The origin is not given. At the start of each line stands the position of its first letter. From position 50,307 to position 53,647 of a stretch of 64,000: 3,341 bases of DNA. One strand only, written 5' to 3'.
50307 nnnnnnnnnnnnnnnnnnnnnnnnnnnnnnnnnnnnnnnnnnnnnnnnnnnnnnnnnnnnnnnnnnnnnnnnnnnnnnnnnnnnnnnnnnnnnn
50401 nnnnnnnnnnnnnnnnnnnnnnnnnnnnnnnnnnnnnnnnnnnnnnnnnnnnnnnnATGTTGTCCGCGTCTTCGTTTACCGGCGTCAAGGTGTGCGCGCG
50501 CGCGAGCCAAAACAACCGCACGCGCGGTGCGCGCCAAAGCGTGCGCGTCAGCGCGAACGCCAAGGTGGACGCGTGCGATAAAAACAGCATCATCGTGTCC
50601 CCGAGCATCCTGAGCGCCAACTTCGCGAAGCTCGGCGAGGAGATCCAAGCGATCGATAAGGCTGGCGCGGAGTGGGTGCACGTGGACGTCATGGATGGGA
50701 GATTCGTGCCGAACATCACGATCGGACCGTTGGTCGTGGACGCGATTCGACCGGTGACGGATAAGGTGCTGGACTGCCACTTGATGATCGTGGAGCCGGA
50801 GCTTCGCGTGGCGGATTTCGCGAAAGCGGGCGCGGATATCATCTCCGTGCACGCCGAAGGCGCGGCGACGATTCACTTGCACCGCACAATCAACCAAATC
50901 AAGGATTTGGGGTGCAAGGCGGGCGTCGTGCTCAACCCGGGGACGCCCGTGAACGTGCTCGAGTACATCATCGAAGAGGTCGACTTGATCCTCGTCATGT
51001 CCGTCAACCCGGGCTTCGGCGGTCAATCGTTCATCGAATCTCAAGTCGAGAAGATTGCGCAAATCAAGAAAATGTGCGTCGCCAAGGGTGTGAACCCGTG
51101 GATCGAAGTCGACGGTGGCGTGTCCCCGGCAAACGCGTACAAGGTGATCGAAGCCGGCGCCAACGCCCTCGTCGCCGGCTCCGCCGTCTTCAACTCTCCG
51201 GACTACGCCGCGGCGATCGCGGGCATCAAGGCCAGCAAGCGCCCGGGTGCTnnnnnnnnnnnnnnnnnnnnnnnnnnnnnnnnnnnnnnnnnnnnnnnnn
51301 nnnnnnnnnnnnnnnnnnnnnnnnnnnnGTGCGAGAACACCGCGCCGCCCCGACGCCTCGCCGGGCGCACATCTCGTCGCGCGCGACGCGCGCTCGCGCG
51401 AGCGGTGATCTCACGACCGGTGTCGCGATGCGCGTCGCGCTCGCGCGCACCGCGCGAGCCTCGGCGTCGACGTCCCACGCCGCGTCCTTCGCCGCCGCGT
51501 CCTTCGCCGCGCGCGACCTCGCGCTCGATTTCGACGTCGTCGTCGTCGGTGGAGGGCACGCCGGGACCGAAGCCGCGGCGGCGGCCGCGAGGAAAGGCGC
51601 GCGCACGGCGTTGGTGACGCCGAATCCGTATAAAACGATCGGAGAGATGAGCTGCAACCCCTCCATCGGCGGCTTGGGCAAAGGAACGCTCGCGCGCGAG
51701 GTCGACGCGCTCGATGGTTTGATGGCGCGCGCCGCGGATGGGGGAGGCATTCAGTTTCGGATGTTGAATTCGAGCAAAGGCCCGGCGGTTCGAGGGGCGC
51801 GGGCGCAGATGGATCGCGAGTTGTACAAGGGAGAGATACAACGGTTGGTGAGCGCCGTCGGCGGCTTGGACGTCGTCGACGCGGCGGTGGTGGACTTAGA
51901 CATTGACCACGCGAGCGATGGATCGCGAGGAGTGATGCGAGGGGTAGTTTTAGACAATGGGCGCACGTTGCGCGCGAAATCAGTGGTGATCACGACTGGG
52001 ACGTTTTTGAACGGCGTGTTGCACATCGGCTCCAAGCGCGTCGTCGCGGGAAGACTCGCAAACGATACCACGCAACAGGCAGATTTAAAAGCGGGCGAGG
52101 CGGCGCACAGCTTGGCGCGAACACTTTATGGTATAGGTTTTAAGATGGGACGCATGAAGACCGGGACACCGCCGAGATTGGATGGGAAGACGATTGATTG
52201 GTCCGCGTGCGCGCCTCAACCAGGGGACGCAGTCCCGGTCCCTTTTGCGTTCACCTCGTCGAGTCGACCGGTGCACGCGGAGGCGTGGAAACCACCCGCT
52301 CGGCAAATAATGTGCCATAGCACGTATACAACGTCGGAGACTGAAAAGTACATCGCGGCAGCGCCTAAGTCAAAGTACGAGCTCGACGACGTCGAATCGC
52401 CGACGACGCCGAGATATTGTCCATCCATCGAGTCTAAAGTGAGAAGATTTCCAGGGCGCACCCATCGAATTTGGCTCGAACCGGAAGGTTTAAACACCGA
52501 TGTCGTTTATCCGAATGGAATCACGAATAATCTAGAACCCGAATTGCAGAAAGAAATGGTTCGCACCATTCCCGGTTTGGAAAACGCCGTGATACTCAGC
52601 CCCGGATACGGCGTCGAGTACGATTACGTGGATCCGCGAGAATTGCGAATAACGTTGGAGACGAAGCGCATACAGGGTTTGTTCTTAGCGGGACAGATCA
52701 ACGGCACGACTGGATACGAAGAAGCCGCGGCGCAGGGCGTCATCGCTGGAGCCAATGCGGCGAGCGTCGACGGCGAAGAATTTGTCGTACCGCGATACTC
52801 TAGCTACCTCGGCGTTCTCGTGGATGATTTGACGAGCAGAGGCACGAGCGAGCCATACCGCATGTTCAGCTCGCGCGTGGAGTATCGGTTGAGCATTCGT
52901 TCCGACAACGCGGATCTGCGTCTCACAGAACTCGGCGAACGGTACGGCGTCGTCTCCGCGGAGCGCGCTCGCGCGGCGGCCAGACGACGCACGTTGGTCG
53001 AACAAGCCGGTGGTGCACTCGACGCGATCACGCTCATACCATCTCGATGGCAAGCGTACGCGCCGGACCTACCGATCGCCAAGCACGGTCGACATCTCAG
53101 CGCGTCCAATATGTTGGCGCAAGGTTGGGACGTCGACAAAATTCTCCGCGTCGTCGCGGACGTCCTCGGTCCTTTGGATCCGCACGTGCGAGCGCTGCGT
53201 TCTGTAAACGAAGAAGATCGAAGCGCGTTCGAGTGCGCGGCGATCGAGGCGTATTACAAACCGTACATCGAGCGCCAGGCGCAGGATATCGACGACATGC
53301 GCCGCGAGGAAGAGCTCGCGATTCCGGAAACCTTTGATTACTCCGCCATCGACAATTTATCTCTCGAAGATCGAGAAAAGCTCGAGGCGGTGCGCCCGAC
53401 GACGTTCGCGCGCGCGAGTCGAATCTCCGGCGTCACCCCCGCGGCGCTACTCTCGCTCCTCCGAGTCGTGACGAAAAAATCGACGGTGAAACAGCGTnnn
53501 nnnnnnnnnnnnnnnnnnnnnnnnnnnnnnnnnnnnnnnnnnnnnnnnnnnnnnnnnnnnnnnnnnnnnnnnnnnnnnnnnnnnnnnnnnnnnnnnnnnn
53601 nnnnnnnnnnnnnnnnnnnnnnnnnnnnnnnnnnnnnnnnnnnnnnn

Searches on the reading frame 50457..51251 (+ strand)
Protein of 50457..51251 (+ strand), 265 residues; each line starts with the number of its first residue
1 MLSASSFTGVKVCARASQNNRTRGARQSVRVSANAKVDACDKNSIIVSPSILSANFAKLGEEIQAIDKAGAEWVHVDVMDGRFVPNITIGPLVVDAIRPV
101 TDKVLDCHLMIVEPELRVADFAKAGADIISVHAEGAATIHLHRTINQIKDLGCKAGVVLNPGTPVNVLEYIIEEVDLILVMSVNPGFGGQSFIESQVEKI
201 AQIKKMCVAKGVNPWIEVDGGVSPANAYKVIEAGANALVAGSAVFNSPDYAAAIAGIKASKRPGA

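Call 54: search_protein_families(library=pfam, proteins=[window:50457-51251:+], max_evalue=0.001)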
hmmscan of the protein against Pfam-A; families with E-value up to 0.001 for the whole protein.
window:50457-51251:+ (265 aa): 1 family
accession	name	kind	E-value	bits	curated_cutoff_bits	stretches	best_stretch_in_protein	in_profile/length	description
PF00834.25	Ribul_P_3_epim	-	3.4e-87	291.4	21.1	1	47-245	2-198/198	Ribulose-phosphate 3 epimerase family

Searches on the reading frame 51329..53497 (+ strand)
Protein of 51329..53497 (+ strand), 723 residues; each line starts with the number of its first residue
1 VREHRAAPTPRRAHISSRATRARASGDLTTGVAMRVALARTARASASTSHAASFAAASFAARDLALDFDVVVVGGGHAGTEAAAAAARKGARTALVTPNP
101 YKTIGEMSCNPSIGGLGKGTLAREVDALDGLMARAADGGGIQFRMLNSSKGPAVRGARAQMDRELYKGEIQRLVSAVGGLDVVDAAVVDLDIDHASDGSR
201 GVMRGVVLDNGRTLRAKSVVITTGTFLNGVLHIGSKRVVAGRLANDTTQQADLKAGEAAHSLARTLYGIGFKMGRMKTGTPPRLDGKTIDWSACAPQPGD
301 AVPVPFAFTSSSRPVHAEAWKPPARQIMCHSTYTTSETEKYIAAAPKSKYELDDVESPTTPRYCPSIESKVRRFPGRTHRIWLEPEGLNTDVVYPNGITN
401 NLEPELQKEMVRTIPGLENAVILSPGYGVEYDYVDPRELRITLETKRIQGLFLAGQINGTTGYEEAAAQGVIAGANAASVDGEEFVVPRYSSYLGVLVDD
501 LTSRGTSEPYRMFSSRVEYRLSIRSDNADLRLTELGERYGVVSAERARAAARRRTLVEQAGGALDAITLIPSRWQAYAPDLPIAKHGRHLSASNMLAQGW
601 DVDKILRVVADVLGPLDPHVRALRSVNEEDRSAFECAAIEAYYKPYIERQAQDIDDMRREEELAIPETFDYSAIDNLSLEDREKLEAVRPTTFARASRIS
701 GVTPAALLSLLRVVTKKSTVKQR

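Call 54: search_protein_families(library=pfam, proteins=[window:51329-53497:+], max_evalue=0.001)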
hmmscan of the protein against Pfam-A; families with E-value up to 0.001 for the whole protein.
window:51329-53497:+ (723 aa): 7 families
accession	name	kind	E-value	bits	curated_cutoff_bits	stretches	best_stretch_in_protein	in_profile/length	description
PF01134.28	GIDA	-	1.1e-133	446.6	22.1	1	69-478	1-384/391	Glucose inhibited division protein A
PF13932.14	SAM_GIDA_C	-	1.2e-22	79.9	27.1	1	656-711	2-57/57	tRNA modifying enzyme MnmG/GidA C-terminal helical bundle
PF12831.13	FAD_oxidored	-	2e-09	37.7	27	1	69-420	1-278/416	FAD dependent oxidoreductase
PF07992.20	Pyr_redox_2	-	3e-07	30.6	26.1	1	68-225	1-109/291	Pyridine nucleotide-disulphide oxidoreductase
PF21680.2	GIDA_C_1st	-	2.4e-05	25.4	24.7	1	545-650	2-95/96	tRNA modifying enzyme MnmG/GidA C-terminal helical domain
PF00890.30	FAD_binding_2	-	4.9e-05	23.1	20.4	1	69-103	1-35/414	FAD binding domain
PF03486.20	HI0933_like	-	5.5e-05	23.2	50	0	69-97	2-30/244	HI0933-like protein Rossmann domain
